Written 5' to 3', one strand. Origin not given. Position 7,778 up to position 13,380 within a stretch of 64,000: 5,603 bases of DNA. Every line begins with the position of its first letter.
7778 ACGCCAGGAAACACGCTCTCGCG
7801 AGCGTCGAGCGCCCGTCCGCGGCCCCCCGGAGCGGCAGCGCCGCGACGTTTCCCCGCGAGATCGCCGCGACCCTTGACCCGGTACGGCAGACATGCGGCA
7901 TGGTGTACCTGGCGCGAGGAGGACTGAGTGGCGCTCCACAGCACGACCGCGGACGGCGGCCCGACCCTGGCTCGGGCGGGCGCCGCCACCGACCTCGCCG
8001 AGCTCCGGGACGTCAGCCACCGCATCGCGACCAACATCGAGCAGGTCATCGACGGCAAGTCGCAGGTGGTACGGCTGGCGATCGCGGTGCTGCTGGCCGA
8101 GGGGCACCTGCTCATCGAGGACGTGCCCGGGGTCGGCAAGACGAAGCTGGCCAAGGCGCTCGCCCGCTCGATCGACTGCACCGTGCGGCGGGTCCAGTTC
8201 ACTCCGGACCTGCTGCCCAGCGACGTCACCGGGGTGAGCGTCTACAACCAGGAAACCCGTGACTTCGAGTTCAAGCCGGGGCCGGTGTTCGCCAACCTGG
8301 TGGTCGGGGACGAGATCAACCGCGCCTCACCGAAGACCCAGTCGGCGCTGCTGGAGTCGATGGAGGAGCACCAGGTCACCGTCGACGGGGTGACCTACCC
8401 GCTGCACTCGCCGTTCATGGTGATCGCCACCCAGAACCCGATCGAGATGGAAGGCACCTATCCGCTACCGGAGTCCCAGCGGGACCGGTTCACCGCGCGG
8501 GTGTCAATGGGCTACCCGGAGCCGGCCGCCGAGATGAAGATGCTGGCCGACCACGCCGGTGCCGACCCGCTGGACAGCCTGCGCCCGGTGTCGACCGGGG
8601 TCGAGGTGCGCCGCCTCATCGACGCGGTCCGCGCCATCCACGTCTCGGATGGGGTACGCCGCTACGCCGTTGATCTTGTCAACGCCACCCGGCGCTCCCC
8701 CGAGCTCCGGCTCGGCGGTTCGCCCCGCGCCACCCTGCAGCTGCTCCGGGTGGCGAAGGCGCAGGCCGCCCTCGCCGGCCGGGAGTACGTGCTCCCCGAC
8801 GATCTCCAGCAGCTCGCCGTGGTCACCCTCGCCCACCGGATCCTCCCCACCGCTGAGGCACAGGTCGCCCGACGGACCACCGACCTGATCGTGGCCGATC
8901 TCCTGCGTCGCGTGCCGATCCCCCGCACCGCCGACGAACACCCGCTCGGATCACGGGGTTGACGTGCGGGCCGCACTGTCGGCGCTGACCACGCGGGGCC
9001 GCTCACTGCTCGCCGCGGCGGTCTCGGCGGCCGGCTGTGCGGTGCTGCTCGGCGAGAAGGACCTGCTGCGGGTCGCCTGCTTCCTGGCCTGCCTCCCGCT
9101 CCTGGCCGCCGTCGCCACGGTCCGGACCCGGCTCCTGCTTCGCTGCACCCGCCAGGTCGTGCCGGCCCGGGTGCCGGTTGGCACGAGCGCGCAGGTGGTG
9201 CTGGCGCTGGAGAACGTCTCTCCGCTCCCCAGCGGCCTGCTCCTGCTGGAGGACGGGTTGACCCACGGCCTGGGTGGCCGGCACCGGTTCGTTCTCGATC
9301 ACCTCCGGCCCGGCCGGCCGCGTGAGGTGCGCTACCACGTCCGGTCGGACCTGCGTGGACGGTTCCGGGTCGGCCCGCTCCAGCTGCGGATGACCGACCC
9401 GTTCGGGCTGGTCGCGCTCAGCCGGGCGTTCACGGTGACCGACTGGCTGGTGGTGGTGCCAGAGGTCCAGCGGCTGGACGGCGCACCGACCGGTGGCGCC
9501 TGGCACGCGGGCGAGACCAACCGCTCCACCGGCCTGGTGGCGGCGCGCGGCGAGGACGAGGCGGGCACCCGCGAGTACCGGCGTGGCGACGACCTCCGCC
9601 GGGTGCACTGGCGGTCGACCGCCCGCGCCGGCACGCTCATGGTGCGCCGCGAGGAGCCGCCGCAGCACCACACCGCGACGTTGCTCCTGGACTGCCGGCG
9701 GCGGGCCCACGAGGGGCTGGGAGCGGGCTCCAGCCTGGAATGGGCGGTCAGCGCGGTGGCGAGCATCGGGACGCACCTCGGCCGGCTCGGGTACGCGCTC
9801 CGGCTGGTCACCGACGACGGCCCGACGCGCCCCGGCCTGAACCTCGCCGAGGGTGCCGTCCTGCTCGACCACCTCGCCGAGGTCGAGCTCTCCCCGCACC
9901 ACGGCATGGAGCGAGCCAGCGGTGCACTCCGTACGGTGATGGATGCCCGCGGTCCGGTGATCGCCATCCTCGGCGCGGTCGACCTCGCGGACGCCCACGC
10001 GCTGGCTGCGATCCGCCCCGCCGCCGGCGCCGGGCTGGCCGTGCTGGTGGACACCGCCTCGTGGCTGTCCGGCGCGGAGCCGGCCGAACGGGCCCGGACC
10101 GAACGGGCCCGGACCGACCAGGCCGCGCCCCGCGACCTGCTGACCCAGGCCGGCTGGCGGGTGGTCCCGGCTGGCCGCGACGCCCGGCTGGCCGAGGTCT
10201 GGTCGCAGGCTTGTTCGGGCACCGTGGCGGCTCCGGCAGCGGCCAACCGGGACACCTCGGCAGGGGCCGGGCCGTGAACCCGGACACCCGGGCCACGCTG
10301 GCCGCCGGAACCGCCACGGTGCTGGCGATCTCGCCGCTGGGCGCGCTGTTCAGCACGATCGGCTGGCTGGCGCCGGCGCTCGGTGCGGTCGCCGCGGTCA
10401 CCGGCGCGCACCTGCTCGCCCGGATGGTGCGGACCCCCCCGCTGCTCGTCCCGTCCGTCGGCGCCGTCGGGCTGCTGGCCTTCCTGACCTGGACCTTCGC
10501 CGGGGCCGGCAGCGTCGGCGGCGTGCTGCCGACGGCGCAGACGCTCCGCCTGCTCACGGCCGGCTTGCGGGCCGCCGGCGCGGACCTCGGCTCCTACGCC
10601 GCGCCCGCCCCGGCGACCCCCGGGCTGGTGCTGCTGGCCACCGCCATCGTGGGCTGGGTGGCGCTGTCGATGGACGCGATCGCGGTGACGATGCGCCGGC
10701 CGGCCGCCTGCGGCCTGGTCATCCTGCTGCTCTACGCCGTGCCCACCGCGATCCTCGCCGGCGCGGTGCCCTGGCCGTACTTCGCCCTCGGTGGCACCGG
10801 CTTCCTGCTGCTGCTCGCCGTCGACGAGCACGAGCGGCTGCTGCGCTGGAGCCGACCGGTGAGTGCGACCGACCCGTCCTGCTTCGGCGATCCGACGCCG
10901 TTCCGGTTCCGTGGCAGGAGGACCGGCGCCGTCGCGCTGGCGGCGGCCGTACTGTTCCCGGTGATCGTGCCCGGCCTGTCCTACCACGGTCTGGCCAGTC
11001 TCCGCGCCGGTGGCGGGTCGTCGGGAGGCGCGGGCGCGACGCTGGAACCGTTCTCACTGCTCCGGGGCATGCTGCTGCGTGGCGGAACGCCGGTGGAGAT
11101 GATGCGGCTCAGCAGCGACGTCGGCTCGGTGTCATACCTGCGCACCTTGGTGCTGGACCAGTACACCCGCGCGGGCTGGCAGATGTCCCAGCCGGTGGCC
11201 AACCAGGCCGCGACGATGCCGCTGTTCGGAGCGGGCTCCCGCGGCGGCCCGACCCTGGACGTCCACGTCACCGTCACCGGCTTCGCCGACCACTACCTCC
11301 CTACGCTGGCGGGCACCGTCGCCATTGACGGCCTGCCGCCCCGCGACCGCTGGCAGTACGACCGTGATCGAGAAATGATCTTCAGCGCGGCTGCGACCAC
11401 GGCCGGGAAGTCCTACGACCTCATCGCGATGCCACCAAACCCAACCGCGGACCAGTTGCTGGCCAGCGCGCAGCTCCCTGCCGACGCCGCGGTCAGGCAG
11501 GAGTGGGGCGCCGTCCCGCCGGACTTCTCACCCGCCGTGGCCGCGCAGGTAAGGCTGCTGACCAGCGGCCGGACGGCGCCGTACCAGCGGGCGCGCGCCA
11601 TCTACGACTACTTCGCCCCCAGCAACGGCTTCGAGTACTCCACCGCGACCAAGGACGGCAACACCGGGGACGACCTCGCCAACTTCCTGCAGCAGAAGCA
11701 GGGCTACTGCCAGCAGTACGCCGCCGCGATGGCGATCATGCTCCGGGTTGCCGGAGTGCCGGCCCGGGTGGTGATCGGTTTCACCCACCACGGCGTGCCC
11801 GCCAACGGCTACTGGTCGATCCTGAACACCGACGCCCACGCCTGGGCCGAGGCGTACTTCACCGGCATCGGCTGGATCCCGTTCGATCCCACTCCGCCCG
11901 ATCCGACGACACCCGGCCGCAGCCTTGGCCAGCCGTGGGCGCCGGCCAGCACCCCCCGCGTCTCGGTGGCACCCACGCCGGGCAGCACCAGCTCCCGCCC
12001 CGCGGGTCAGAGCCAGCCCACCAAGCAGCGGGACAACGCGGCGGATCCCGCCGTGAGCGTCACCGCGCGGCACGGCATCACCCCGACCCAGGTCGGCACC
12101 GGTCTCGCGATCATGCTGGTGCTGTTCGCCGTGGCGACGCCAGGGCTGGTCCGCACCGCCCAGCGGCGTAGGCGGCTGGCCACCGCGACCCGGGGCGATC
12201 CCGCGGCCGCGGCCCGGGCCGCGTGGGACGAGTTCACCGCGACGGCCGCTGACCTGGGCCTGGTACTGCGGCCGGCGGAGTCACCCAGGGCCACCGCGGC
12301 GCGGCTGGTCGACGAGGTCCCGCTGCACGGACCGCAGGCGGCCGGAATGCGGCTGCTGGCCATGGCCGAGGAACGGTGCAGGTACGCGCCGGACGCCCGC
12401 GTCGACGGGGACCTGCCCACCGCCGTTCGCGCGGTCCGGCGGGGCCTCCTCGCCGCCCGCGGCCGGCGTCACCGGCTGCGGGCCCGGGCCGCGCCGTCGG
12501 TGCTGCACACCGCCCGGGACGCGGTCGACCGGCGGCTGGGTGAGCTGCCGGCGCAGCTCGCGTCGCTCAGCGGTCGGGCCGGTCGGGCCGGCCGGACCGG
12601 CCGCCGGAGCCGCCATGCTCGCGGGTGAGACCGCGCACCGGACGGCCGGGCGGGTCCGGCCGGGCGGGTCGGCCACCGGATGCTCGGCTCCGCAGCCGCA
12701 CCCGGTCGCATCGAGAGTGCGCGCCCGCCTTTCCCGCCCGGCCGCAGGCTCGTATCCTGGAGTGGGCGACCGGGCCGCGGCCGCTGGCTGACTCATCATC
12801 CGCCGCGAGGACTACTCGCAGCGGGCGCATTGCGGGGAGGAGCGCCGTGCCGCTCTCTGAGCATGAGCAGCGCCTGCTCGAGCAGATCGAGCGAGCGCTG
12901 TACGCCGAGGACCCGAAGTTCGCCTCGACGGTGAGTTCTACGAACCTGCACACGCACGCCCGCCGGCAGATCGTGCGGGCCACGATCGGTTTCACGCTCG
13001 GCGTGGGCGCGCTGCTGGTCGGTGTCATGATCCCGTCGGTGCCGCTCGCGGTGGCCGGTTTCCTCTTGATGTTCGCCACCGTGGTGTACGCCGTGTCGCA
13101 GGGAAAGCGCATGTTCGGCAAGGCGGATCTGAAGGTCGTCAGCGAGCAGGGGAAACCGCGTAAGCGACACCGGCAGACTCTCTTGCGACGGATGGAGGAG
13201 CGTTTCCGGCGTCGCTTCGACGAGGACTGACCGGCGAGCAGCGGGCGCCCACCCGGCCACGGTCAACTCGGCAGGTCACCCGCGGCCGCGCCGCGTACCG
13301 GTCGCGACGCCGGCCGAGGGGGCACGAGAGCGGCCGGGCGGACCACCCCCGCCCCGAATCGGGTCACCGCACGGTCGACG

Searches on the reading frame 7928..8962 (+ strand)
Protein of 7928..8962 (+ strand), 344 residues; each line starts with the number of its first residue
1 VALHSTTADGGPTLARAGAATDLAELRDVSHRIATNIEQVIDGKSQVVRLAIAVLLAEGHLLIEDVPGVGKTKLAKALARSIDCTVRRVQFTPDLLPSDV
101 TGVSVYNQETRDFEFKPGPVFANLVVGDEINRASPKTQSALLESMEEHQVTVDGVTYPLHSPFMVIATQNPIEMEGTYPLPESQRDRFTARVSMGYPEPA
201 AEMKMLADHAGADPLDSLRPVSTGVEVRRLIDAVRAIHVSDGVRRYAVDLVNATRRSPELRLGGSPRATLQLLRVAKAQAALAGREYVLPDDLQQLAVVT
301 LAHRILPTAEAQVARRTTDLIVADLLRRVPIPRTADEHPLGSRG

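Call 88: search_protein_families(library=pfam, proteins=[window:7928-8962:+], max_evalue=0.0001)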
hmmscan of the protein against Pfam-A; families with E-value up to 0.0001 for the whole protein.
window:7928-8962:+ (344 aa): 5 families
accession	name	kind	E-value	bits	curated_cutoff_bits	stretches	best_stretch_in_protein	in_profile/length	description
PF07726.17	AAA_3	-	1.9e-64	215.8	27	1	60-189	1-130/131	ATPase family associated with various cellular activities (AAA)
PF17863.7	AAA_lid_2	-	6.1e-20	71.2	22.7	1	253-323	2-72/74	AAA lid domain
PF07728.20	AAA_5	-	5.1e-13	49.7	22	1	66-188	7-139/139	AAA domain (dynein-related subfamily)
PF00493.29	MCM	-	5.2e-06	26.2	23.3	1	58-175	57-175/224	MCM P-loop domain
PF00004.35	AAA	-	2.5e-05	25.2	21.2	1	66-173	6-112/131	ATPase family associated with various cellular activities (AAA)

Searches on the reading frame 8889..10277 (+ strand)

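Call 88: search_protein_families(library=pfam, proteins=[window:8889-10277:+], max_evalue=0.0001)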
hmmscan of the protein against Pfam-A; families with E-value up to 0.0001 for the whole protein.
window:8889-10277:+ (462 aa): 1 family
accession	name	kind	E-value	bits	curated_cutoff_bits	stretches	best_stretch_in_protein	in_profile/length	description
PF01882.25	DUF58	-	2.3e-10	40.5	23.4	1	227-314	2-95/216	Protein of unknown function DUF58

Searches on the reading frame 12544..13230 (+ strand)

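Call 88: search_protein_families(library=pfam, proteins=[window:12544-13230:+], max_evalue=0.0001)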
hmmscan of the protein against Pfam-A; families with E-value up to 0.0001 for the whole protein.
window:12544-13230:+ (228 aa): 1 family
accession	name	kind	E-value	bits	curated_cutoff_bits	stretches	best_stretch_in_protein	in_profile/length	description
PF11239.13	DUF3040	-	1.5e-26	92.9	24.7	1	102-181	1-83/84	Protein of unknown function (DUF3040)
